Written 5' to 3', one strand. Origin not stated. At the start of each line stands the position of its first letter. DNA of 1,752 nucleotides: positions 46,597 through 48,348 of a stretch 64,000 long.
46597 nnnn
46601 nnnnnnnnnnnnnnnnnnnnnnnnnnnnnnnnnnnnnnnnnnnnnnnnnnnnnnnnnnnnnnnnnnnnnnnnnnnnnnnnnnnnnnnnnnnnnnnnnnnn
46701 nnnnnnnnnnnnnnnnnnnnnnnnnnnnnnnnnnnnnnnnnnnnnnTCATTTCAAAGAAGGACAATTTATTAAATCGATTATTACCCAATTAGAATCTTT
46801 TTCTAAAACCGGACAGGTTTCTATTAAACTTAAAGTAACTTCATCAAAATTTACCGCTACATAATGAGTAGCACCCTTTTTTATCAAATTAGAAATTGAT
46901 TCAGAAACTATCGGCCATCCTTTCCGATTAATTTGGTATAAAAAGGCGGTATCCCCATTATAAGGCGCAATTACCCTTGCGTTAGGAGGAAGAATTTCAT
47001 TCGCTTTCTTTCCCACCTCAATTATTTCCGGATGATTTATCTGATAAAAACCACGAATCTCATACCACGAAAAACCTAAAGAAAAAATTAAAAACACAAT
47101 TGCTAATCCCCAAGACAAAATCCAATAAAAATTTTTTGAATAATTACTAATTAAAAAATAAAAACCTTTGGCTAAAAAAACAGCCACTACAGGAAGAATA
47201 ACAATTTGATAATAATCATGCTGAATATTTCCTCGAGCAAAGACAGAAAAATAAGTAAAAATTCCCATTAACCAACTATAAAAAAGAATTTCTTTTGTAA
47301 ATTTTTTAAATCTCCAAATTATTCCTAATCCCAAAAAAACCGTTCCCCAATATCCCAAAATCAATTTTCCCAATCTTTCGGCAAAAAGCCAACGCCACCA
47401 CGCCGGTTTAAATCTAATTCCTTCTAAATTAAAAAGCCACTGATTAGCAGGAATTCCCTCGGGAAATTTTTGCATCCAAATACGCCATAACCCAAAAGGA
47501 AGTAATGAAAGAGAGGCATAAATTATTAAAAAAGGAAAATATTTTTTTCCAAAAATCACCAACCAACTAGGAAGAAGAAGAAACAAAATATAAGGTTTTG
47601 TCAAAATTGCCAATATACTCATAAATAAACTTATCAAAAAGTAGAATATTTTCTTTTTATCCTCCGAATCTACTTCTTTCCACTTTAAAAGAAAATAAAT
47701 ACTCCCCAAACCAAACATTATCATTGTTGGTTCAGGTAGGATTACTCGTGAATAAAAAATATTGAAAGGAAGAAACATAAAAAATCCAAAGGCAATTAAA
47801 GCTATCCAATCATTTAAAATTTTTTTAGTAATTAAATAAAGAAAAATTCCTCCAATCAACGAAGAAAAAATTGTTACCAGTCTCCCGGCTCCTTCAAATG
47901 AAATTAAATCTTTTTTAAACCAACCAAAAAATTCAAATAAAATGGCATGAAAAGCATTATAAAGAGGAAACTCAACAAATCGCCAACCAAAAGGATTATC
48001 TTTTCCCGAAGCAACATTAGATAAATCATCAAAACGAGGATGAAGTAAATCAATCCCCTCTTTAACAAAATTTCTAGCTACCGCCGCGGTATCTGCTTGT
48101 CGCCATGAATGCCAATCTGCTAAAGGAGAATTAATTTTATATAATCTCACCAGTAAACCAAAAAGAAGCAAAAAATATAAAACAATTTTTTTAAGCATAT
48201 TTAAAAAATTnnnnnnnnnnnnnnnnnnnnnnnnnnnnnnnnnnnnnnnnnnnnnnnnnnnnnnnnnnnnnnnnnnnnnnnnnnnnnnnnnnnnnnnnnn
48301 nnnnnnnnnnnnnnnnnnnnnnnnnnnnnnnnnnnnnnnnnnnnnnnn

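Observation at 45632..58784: Triplicated GT4 + GT-C (ArnT/PMT-like) tandem modules followed by flippase, small membrane protein and a 1265-aa GT-C-like giant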

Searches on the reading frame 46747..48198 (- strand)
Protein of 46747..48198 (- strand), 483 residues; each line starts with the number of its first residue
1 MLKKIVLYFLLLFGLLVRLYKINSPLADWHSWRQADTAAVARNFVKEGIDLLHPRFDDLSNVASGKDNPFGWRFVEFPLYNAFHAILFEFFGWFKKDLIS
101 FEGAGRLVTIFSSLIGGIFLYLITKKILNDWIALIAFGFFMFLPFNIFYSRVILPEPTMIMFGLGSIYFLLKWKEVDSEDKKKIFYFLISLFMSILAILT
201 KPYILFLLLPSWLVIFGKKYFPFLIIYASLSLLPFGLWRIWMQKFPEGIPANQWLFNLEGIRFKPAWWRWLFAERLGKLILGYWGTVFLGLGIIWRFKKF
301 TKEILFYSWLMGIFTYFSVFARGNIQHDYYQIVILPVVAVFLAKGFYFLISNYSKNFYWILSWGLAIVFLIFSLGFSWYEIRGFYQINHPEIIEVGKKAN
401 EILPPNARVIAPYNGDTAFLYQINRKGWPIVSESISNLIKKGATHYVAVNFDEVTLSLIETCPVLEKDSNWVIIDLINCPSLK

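Call 4: search_protein_families(library=pfam, proteins=[window:46747-48198:-], max_evalue=0.01)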
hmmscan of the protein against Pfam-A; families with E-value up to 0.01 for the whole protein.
window:46747-48198:- (483 aa): 2 families
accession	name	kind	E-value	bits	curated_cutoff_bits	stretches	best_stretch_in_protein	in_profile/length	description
PF02366.24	PMT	-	2e-07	31.3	22.7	1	106-215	86-196/245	Dolichyl-phosphate-mannose-protein mannosyltransferase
PF13231.12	PMT_2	-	3.7e-07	30.9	26.1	1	90-224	8-145/160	Dolichyl-phosphate-mannose-protein mannosyltransferase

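Call 5: search_protein_families(library=ncbifam, proteins=[window:46747-48198:-], max_evalue=0.01)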
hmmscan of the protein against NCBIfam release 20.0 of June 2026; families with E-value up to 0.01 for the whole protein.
window:46747-48198:- (483 aa): 0 families

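Call 14: search_solved_structures(query=window:46747-48198:-, max_evalue=1)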
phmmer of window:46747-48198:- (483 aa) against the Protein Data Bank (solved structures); distinct sequences matched with E-value up to 1: 3.
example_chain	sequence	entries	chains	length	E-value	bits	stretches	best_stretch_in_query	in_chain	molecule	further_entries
7mq8_SZ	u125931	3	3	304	0.081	15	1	30-159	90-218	Bystin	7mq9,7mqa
6g18_w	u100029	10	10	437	0.18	13.9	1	30-159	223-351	Bystin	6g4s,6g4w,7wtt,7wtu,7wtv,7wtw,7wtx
1bha_A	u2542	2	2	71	0.23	13.5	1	161-196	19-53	BACTERIORHODOPSIN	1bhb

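Call 23: find_homologous_proteins(query=window:46747-48198:-, max_evalue=0.001)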
Query window:46747-48198:- (483 aa): 5243 proteins with E <= 0.001 among 8000 candidates; the best 120 are listed.
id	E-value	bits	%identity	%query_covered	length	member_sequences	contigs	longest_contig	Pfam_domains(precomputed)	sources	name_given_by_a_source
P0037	0.0e+0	1092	100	100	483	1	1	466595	PF02366.25,PF13231.13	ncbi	ncbi:MAG: phospholipid carrier-dependent glycosyltransferase [Microgenomates group bacterium]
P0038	1.3e-248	844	77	100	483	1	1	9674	PF02366.25,PF13231.13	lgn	-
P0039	3.0e-243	827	75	100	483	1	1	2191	PF02366.25,PF13231.13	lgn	-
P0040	2.5e-226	771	72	97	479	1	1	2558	PF02366.25,PF13231.13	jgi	jgi:hypothetical protein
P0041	8.2e-225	766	71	99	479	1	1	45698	PF13231.13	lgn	-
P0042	7.7e-224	762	70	100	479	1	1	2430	PF02366.25,PF13231.13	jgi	-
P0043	4.6e-223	760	70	100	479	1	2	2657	PF02366.25,PF13231.13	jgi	-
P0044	1.5e-218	745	69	100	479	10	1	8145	PF02366.25,PF13231.13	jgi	-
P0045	5.6e-194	664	60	100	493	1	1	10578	PF02366.25,PF13231.13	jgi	-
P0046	1.6e-189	649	61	99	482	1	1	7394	PF13231.13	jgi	-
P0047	2.7e-187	642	59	100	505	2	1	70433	PF02366.25,PF13231.13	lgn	-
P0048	7.9e-187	640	58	99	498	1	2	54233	PF02366.25,PF13231.13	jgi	-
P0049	1.7e-185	636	59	99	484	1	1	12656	PF13231.13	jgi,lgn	-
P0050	1.7e-181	623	57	99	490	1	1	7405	PF02366.25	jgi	-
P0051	1.1e-180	620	58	99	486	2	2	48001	PF13231.13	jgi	jgi:hypothetical protein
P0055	2.5e-177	609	56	96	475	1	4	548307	PF13231.13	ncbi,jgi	-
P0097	8.4e-146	505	52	98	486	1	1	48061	PF02366.25,PF13231.13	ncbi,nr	ncbi:glycosyltransferase family 39 protein [Candidatus Shapirobacteria bacterium]|nr:glycosyltransfe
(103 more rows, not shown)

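Call 24: find_encoding_contigs(protein=P0041, flank=10000, max_places=1)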
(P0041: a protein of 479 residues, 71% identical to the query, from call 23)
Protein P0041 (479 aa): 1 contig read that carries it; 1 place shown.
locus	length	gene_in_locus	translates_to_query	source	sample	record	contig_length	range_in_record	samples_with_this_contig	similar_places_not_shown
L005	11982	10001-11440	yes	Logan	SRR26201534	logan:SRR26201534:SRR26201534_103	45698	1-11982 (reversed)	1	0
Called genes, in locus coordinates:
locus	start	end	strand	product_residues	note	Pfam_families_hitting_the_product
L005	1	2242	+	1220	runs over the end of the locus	-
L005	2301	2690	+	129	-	PF05635:23S_rRNA_IVP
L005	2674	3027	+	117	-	-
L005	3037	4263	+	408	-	PF01943:Polysacc_synt, PF13440:Polysacc_synt_3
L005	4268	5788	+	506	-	PF13231:PMT_2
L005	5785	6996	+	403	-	PF13439:Glyco_transf_4, PF13579:Glyco_trans_4_4 (faint), PF00534:Glycos_transf_1, PF13692:Glyco_trans_1_4, PF13524:Glyco_trans_1_2 (faint)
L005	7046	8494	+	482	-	PF11028:TMEM260_N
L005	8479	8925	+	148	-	-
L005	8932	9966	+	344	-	PF13439:Glyco_transf_4, PF00534:Glycos_transf_1, PF13692:Glyco_trans_1_4, PF13524:Glyco_trans_1_2 (faint)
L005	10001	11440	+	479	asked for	PF13231:PMT_2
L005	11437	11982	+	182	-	?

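Call 25: find_encoding_contigs(protein=P0055, flank=10000, max_places=1)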
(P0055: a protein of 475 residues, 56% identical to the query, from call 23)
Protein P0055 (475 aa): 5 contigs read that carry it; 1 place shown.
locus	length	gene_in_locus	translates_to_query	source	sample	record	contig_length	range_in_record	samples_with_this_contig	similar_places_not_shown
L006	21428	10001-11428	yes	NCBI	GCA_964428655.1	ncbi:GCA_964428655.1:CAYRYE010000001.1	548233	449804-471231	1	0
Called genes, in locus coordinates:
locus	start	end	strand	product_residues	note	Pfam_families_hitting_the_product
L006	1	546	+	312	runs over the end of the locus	PF00535:Glycos_transf_2, PF10111:Glyco_tranf_2_2 (weak), PF13641:Glyco_tranf_2_3, PF13632:Glyco_trans_2_3 (weak)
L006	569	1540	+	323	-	PF03816:LytR_cpsA_psr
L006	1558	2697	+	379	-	PF13439:Glyco_transf_4, PF20706:GT4-conflict (weak), PF00534:Glycos_transf_1, PF13692:Glyco_trans_1_4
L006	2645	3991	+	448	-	PF13231:PMT_2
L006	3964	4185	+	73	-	-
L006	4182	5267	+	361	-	PF13439:Glyco_transf_4, PF13579:Glyco_trans_4_4, PF20706:GT4-conflict (weak), PF00534:Glycos_transf_1, PF13692:Glyco_trans_1_4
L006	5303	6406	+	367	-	PF13439:Glyco_transf_4, PF20706:GT4-conflict, PF00534:Glycos_transf_1, PF13692:Glyco_trans_1_4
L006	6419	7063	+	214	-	PF00132:Hexapep, PF14602:Hexapep_2 (weak)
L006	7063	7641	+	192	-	-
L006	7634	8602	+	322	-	PF00535:Glycos_transf_2, PF13641:Glyco_tranf_2_3, PF13632:Glyco_trans_2_3 (weak)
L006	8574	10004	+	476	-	PF04932:Wzy_C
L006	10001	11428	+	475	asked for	PF13231:PMT_2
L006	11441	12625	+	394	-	PF13439:Glyco_transf_4, PF00534:Glycos_transf_1, PF13692:Glyco_trans_1_4, PF13524:Glyco_trans_1_2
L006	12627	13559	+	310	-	PF00535:Glycos_transf_2, PF13641:Glyco_tranf_2_3, PF13632:Glyco_trans_2_3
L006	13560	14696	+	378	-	PF13439:Glyco_transf_4, PF00534:Glycos_transf_1, PF13692:Glyco_trans_1_4, PF20706:GT4-conflict, PF13524:Glyco_trans_1_2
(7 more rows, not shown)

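Call 26: find_encoding_contigs(protein=P0097, flank=10000, max_places=1)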
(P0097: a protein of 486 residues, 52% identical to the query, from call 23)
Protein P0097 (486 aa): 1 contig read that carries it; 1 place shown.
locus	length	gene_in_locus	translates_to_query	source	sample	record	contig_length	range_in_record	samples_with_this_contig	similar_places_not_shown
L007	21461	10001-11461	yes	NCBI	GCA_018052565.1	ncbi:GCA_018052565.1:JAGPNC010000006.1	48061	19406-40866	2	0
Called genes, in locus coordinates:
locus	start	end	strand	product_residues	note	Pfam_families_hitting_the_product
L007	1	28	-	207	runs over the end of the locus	-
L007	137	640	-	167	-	PF02643:DUF192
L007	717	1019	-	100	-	-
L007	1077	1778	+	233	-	PF08241:Methyltransf_11 (faint)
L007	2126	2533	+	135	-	-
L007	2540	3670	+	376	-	PF13439:Glyco_transf_4, PF20706:GT4-conflict, PF00534:Glycos_transf_1, PF13692:Glyco_trans_1_4, PF13524:Glyco_trans_1_2 (weak)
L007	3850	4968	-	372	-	PF13439:Glyco_transf_4, PF20706:GT4-conflict (weak), PF00534:Glycos_transf_1, PF13692:Glyco_trans_1_4, PF13524:Glyco_trans_1_2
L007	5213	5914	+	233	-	PF13641:Glyco_tranf_2_3, PF00535:Glycos_transf_2, PF10111:Glyco_tranf_2_2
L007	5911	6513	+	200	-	PF00132:Hexapep, PF14602:Hexapep_2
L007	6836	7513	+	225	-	-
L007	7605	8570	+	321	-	PF00535:Glycos_transf_2, PF13641:Glyco_tranf_2_3, PF10111:Glyco_tranf_2_2 (faint), PF13632:Glyco_trans_2_3 (weak)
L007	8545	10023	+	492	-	PF04932:Wzy_C (weak)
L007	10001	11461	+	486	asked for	PF02366:PMT (weak), PF13231:PMT_2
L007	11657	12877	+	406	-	PF13439:Glyco_transf_4, PF00534:Glycos_transf_1, PF13692:Glyco_trans_1_4, PF13524:Glyco_trans_1_2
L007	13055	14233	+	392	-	PF13712:Glyco_tranf_2_5 (faint), PF00535:Glycos_transf_2, PF10111:Glyco_tranf_2_2 (weak), PF13641:Glyco_tranf_2_3, PF13632:Glyco_trans_2_3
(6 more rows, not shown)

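Call 30: search_solved_structures(query=A2, max_evalue=1)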
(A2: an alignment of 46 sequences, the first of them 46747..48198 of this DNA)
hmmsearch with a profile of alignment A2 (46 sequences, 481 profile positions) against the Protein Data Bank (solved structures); distinct sequences matched with E-value up to 1: 0.

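Call 41: find_related_loci(query=A2, collection=genome_contigs, flank=10000)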
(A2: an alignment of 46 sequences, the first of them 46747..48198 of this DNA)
Query A2 (483 aa) in genome_contigs; peptide patterns used: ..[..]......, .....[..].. (x = any residue, [..] = any of these).
599 stretches matched a pattern (row limit reached: there are more); 582 encode a relative of the query (tblastn E <= 1e-3); the best 80 are kept; 80 distinct loci.
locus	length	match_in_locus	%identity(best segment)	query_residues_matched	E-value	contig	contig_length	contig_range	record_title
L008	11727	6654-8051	58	17-479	4e-177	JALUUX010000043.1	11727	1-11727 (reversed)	MAG: Candidatus Shapirobacteria bacterium isolate 128-326_metabat1_scaf2bin.052 128-326_scaffold_2650_c1, whole genome s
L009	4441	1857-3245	55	17-476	6e-165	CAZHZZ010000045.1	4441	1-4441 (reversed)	MAG TPA_asm: uncultured Gammaproteobacteria bacterium isolate binchicken_co275_502 genome assembly, contig: NODE_38817_l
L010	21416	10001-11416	53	1-479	2e-158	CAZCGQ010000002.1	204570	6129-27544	MAG TPA_asm: uncultured Gammaproteobacteria bacterium isolate SRP332253_co2_135 genome assembly, contig: NODE_27_length_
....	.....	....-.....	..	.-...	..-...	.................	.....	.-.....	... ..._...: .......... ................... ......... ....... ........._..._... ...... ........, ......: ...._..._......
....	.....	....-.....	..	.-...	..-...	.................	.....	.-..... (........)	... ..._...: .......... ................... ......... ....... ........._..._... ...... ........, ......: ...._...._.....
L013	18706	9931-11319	54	14-483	2e-156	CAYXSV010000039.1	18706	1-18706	MAG TPA_asm: uncultured Gammaproteobacteria bacterium isolate SRP067234_co1_340 genome assembly, contig: k99_446101, who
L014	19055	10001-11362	54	17-476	1e-150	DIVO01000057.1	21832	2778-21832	MAG TPA_asm: Patescibacteria group bacterium UBA6130 UBA6130_contig_2214, whole genome shotgun sequence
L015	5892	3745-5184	49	1-483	8e-144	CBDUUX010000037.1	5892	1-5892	MAG TPA_asm: uncultured bacterium isolate SRR22302361_binner23_Refined_116 genome assembly, contig: ERZ25748748.11224, w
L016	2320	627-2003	50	1-476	1e-148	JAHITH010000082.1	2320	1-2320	MAG: Patescibacteria group bacterium isolate MM_PC_MetaG.mb.204 MM_PC_MetaG.mb.204_k141_1719472, whole genome shotgun se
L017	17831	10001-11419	47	1-478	7e-139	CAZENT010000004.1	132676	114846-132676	MAG TPA_asm: uncultured Pseudomonadales bacterium isolate SRP263991_co1_8 genome assembly, contig: NODE_61_length_132676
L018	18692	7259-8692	47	2-481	4e-138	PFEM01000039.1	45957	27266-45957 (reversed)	MAG: Candidatus Shapirobacteria bacterium CG10_big_fil_rev_8_21_14_0_10_48_15 CG10_8_21_14_0.10_scaffold_1275_c, whole g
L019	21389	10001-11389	49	1-476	1e-136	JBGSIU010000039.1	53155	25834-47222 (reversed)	MAG: Patescibacteria group bacterium isolate JTS-AC14 k141_3047353, whole genome shotgun sequence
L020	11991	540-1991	48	17-482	3e-136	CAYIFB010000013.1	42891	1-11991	MAG TPA_asm: uncultured Gammaproteobacteria bacterium isolate ERP119705_co19_135 genome assembly, contig: NODE_557_lengt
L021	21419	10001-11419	52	3-475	5e-136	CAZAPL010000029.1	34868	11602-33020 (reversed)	MAG TPA_asm: uncultured Gammaproteobacteria bacterium isolate SRP231805_co4_153 genome assembly, contig: k141_164097, wh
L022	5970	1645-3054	49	2-476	3e-136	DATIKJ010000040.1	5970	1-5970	MAG TPA_asm: Spirochaetia bacterium isolate SMAG_U15715 k141_9635, whole genome shotgun sequence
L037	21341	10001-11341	47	18-467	1e-127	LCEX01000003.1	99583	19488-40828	MAG: Candidatus Gottesmanbacteria bacterium GW2011_GWC1_43_10 UV55_C0003, whole genome shotgun sequence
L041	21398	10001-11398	46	6-476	3e-127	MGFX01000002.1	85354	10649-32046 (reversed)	MAG: Candidatus Woesebacteria bacterium RBG_16_42_24 RBG_16_scaffold_14, whole genome shotgun sequence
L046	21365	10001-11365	47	14-476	5e-127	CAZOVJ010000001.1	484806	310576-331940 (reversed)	MAG TPA_asm: uncultured Gammaproteobacteria bacterium isolate SRP068000_co4_46 genome assembly, contig: NODE_3_length_48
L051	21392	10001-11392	47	14-478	2e-126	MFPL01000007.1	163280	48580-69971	MAG: Candidatus Levybacteria bacterium RIFCSPLOWO2_12_FULL_41_12 rifcsplowo2_12_scaffold_280, whole genome shotgun seque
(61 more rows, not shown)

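Call 48: predict_structure(alignment_id=A2)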
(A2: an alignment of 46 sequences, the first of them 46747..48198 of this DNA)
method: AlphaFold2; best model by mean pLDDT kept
length: 483 residues; sequences in the alignment: 46
mean_pLDDT: 90.9   pTM: 0.91
mean pLDDT of the five models: 90.9, 90.4, 88.6, 84.8, 83.8
residues with pLDDT >= 90: 358; 70-90: 96; 50-70: 25; < 50: 4
segments of 3 or more residues with pLDDT < 50: 323-326
pLDDT, mean of each block of 10 residues (from residue 1): 96 95 77 89 96 93 87 91 98 93 96 98 97 98 93 94 98 92 96 98 95 95 96 97 91 62 78 89 95 91 95 87 53 94 96 80 94 94 75 93 95 88 93 90 95 94 95 94 71
secondary structure, 60 per line:
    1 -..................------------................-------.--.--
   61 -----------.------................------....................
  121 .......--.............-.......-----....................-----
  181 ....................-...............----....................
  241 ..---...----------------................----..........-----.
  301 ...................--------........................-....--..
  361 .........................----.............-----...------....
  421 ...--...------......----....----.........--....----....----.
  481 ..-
elements in order: H2-19 H32-47 H79-94 H101-127 H130-142 H144-150 H156-175 H181-200 H202-216 H221-242 H265-280 H285-294 H300-319 H328-351 H353-356 H359-385 H390-402 E408-410 H417-423 E426-428 H435-440 E445-448 H453-461 E464-467 E472-475

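Call 50: search_protein_families(library=pfam, proteins=[L046:2060-2902:+, L021:2027-2785:+, L051:6735-9923:+, L037:43-1233:+, L037:3343-4623:+, L037:8312-11437:+, L041:1109-2938:+], max_evalue=0.01)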
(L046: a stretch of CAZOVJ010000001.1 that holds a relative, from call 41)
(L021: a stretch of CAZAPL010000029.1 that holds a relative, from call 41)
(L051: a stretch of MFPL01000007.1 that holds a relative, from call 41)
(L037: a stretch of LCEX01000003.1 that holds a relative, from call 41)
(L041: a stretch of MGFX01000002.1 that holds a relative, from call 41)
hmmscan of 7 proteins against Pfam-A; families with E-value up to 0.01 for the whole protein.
L046:2060-2902:+ (280 aa): 5 families
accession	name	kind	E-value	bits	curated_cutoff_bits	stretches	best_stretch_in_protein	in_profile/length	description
PF00535.33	Glycos_transf_2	-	2.2e-34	119.2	23.3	1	4-133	1-130/168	Glycosyl transferase family 2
PF13641.12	Glyco_tranf_2_3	-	9.3e-17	62.2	27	1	2-209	2-222/230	Glycosyltransferase like family 2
PF10111.15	Glyco_tranf_2_2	-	1.1e-14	55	27.3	1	4-104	1-104/276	Glycosyltransferase like family 2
PF13704.12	Glyco_tranf_2_4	-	0.0001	23.1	27.5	1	11-91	2-81/98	Glycosyl transferase family 2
PF12804.13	NTP_transf_3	-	0.00039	21.1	27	1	10-107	21-112/160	MobA-like NTP transferase domain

L021:2027-2785:+ (252 aa): 2 families
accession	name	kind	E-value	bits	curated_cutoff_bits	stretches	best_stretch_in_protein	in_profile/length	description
PF00535.33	Glycos_transf_2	-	7.9e-16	58.9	23.3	1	4-135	1-140/168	Glycosyl transferase family 2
PF13704.12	Glyco_tranf_2_4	-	1e-05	26.4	27.5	1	11-84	2-82/98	Glycosyl transferase family 2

L051:6735-9923:+ (1062 aa): 0 families

L037:43-1233:+ (396 aa): 0 families

L037:3343-4623:+ (426 aa): 1 family
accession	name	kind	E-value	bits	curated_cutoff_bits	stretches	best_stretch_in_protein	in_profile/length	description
PF01943.22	Polysacc_synt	-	1.3e-18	67.9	28.2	1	19-293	3-273/274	Polysaccharide biosynthesis protein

L037:8312-11437:+ (1041 aa): 3 families
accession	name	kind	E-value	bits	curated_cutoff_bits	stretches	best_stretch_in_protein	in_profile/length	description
PF13231.12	PMT_2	-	5.2e-16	59.7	26.1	1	641-779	19-160/160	Dolichyl-phosphate-mannose-protein mannosyltransferase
PF04932.20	Wzy_C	-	2.5e-11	44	31.7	1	229-445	6-148/149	O-Antigen ligase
PF02366.24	PMT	-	5.6e-10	39.6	22.7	1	631-782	70-233/245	Dolichyl-phosphate-mannose-protein mannosyltransferase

L041:1109-2938:+ (609 aa): 0 families

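Call 51: fold_search(model_id=the predicted structure, library=pdb)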
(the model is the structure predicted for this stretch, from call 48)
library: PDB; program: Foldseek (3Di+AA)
matches with E <= 10: 263; with E <= 0.001: 28
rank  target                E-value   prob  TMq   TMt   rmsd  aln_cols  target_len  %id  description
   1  5f15                  1.7e-08  1.00  0.67  0.61   9.1       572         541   15  Crystal Structure of ArnT from Cupriavidus metallidurans bound to Undecaprenyl phosphate (released 2016-02-17)
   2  8b6l_I                2.6e-08  1.00  0.60  0.44  12.0       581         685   12  Subtomogram average of the human Sec61-TRAP-OSTA-translocon (released 2022-12-07)
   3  8pn9_A                6.7e-08  1.00  0.60  0.46  12.1       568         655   12  Structure of human oligosaccharyltransferase OST-A complex bound to NGI-1 (released 2024-05-08)
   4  9n9j_I                7.3e-08  1.00  0.53  0.39  10.7       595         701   12  Structure of a GRP94 folding intermediate engaged with a CCDC134- and FKBP11-bound secretory translocon (released 2025-11-19)
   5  5ezm                  1.1e-07  1.00  0.65  0.59   9.6       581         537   13  Crystal Structure of ArnT from Cupriavidus metallidurans in the apo state (released 2016-02-17)
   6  7oci_F                1.6e-07  1.00  0.60  0.47  10.5       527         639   13  Cryo-EM structure of yeast Ost6p containing oligosaccharyltransferase complex (released 2022-02-16)
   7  3waj                  1.8e-07  1.00  0.54  0.35  12.7       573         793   12  Crystal structure of the Archaeoglobus fulgidus oligosaccharyltransferase (O29867_ARCFU) complex with Zn and sulfate (released 2013-10-30)
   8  6s7o_A                2.0e-07  1.00  0.61  0.47  11.8       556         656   12  Cryo-EM structure of human oligosaccharyltransferase complex OST-A (released 2019-12-18)
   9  6c26_A                2.1e-07  1.00  0.60  0.47  11.7       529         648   13  The Cryo-EM structure of a eukaryotic oligosaccharyl transferase complex (released 2018-01-31)
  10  9s6t_A                2.2e-07  1.00  0.62  0.63   6.4       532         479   15  Ternary cryo-EM structure of chicken ALG12 with Dol25-PP-GlcNAc2Man7, Dol25-P-Man, and Fab (released 2026-03-18)
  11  6ftg_5                4.0e-07  1.00  0.59  0.46  13.4       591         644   12  Subtomogram average of OST-containing ribosome-translocon complexes from canine rough microsomal membranes (released 2018-03-21)
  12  6s7t_A                5.0e-07  1.00  0.56  0.40   9.4       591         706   11  Cryo-EM structure of human oligosaccharyltransferase complex OST-B (released 2019-12-18)
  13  8age_A                5.6e-07  1.00  0.58  0.45  10.3       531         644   13  Structure of yeast oligosaccharylransferase complex with acceptor peptide bound (released 2022-12-07)
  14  8agb_A                7.6e-07  1.00  0.61  0.48   9.8       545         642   11  Structure of yeast oligosaccharylransferase complex with lipid-linked oligosaccharide bound (released 2022-12-07)
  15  3wak                  7.9e-07  1.00  0.56  0.34  11.7       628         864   12  Crystal structure of the Archaeoglobus fulgidus oligosaccharyltransferase (O29867_ARCFU) in the apo form (released 2013-10-30)
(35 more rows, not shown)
